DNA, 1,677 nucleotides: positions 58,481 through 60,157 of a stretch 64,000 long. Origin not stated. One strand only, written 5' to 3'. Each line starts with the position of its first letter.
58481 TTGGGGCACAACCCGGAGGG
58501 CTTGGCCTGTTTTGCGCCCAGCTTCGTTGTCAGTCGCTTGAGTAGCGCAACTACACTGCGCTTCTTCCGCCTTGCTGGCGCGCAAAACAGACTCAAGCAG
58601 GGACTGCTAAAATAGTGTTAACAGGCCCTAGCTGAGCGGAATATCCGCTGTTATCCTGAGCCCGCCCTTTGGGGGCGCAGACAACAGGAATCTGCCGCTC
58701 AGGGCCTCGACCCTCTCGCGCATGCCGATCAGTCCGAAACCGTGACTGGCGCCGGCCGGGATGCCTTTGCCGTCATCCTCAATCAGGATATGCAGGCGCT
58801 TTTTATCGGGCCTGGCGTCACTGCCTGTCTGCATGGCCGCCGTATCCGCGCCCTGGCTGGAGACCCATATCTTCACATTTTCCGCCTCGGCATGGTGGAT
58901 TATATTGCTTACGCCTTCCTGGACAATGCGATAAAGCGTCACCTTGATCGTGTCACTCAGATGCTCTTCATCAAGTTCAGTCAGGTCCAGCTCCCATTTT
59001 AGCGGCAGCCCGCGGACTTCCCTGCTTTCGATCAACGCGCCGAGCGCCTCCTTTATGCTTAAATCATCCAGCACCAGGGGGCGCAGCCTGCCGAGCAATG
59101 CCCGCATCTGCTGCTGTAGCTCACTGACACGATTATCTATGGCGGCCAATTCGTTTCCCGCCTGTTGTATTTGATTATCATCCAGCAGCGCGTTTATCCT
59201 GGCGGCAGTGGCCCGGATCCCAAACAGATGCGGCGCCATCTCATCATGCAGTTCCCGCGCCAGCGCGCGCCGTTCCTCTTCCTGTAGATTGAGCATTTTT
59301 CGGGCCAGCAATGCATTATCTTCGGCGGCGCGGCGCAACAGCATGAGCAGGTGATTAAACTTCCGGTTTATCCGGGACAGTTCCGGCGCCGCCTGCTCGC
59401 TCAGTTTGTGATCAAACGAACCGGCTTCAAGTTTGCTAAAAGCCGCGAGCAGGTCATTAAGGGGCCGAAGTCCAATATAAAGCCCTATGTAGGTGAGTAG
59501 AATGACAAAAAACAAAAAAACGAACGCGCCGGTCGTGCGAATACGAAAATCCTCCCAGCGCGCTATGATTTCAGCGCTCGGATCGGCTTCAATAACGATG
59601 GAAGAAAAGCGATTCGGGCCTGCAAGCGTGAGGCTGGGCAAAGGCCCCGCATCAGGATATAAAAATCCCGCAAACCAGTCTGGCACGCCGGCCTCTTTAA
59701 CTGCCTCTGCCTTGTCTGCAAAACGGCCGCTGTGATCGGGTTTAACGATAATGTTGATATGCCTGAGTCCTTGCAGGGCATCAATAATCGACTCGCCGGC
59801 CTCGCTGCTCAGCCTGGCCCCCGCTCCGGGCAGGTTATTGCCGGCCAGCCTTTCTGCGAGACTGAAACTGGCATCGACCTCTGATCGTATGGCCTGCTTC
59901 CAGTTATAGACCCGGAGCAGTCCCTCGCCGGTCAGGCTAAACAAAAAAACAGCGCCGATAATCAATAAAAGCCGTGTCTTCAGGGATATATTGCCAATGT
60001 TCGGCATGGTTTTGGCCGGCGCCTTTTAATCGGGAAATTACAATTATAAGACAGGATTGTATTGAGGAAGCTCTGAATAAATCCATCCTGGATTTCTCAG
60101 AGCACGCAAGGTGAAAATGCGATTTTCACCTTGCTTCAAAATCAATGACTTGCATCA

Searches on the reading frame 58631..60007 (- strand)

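Call 53: search_protein_families(library=pfam, proteins=[window:58631-60007:-], max_evalue=0.00001)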
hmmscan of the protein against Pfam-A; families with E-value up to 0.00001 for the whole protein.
window:58631-60007:- (459 aa): 2 families
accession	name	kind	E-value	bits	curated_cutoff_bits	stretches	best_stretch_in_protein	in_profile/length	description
PF07730.19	HisKA_3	-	1.3e-13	51.7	24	1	245-312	1-67/68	Histidine kinase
PF02518.31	HATPase_c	-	3.2e-09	37.6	26.4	1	356-458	4-109/111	Histidine kinase-, DNA gyrase B-, and HSP90-like ATPase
